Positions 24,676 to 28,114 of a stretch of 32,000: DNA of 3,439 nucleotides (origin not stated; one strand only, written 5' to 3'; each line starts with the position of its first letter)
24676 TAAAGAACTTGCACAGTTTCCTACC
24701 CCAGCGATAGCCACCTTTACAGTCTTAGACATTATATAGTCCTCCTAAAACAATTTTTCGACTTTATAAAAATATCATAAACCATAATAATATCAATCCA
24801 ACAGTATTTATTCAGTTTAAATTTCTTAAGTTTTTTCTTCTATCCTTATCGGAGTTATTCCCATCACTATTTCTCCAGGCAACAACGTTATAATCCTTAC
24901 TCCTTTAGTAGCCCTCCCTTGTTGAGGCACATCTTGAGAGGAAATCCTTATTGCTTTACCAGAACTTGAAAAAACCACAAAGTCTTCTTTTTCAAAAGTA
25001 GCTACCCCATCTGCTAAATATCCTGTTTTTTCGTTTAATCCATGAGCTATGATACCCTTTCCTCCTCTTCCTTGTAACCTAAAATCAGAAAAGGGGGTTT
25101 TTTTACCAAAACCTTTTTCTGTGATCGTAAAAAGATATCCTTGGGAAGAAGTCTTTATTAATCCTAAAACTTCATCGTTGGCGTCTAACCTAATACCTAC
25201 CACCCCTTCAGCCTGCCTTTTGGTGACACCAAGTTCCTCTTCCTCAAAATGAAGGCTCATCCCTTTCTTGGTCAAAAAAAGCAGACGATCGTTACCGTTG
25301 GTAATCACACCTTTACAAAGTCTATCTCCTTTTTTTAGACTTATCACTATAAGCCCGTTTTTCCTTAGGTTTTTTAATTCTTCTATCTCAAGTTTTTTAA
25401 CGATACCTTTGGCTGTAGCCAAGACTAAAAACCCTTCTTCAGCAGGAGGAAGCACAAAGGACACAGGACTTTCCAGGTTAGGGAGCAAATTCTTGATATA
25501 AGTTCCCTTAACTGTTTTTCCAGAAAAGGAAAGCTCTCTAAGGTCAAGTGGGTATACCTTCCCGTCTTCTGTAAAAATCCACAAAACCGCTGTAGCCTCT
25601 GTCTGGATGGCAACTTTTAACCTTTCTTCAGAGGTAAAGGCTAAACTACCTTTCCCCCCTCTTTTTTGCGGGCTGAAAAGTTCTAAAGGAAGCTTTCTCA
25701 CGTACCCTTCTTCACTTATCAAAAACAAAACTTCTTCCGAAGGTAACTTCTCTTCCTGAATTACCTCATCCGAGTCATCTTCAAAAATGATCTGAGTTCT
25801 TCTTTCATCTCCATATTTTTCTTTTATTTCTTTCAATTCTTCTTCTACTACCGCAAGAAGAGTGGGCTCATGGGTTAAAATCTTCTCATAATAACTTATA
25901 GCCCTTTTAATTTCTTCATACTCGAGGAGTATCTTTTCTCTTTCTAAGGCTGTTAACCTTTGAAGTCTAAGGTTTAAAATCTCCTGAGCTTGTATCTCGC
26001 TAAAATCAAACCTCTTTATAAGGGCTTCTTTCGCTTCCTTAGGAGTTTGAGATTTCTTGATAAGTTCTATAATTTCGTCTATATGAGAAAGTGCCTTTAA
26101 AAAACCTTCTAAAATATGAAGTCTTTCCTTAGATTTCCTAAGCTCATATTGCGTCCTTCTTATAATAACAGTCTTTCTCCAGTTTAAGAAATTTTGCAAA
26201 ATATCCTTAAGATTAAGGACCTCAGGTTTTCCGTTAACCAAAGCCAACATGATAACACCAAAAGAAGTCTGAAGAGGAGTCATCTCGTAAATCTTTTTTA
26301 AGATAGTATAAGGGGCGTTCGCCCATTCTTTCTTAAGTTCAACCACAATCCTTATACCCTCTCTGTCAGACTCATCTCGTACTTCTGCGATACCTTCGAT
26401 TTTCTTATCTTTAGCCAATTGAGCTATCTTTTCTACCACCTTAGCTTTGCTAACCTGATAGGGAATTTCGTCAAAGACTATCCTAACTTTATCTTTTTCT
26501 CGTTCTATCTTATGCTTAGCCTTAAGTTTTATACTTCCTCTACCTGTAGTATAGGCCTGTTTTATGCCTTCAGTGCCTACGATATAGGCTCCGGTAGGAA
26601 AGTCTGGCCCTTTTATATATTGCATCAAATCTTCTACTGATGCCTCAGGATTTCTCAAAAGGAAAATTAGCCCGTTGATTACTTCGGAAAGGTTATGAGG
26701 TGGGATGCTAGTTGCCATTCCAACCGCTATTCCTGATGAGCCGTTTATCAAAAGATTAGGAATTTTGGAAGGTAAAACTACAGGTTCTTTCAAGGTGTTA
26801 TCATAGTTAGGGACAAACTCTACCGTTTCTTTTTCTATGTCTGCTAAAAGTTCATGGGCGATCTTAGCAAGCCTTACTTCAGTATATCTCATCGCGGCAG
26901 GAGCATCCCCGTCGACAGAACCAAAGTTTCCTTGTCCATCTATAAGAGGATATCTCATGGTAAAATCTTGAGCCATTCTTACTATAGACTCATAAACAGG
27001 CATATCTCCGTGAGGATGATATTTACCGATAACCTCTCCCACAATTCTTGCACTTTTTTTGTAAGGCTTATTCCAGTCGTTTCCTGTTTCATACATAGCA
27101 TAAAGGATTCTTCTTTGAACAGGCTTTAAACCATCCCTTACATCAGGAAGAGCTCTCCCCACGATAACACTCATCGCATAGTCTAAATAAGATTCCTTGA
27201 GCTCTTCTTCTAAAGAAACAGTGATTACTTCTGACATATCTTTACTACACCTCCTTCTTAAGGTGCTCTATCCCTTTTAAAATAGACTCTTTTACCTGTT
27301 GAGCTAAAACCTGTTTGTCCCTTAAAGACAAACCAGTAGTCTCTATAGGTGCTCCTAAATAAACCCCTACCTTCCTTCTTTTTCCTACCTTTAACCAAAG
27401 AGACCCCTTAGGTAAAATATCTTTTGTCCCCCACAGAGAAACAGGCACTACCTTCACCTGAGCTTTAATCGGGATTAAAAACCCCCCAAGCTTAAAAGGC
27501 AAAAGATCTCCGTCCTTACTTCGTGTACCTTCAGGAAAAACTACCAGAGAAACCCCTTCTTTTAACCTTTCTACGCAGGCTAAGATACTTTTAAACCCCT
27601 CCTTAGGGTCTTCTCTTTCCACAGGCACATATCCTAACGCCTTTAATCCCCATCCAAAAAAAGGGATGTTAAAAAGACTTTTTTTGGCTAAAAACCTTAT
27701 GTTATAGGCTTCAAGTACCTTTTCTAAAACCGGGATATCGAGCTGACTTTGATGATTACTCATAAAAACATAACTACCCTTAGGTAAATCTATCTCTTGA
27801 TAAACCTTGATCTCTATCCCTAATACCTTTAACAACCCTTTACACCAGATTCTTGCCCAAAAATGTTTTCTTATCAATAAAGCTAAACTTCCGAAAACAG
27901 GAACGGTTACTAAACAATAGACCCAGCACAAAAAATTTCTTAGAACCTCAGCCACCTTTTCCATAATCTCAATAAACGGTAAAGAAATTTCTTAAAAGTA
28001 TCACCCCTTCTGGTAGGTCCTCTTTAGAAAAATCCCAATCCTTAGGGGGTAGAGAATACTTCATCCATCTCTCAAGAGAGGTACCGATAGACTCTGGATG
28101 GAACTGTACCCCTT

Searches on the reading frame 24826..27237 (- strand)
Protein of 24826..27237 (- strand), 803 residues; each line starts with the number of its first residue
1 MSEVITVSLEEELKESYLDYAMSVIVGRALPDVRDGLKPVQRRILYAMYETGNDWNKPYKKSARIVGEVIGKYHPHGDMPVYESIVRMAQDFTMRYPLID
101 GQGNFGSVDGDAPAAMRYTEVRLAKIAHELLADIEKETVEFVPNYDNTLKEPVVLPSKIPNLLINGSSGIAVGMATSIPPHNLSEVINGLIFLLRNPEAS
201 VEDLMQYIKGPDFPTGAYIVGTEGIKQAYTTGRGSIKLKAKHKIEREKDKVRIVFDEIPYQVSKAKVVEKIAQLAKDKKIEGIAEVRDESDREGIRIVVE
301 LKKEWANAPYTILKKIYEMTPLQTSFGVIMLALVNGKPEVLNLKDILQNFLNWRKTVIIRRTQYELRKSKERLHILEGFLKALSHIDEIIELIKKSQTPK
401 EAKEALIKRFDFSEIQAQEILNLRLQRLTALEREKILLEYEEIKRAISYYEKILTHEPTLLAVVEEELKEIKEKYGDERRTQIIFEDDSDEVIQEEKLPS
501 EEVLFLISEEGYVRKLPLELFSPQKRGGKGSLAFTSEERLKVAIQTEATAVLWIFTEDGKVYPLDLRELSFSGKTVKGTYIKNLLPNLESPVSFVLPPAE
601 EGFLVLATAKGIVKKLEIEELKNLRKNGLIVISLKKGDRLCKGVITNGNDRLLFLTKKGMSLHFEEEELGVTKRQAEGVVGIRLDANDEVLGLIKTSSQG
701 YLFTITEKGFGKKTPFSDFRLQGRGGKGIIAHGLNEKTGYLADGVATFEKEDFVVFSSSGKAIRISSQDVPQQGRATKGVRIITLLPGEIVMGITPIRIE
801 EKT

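Call 8: search_protein_families(library=pfam, proteins=[window:24826-27237:-], max_evalue=0.01)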
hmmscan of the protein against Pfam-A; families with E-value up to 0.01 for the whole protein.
window:24826-27237:- (803 aa): 2 families
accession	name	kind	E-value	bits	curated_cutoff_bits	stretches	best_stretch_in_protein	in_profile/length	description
PF00521.26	DNA_topoisoIV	-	8.5e-169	562.4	31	1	28-469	1-432/432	DNA gyrase/topoisomerase IV, subunit A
PF03989.18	DNA_gyraseA_C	-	1.6e-47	159.1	27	5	752-797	2-47/48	DNA gyrase C-terminal domain, beta-propeller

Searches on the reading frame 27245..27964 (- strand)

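Call 8: search_protein_families(library=pfam, proteins=[window:27245-27964:-], max_evalue=0.01)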
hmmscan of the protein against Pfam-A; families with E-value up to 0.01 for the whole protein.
window:27245-27964:- (239 aa): 1 family
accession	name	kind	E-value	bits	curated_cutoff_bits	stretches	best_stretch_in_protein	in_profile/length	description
PF01553.26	Acyltransferase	-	4.5e-32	111.1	23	1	52-177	2-131/132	Acyltransferase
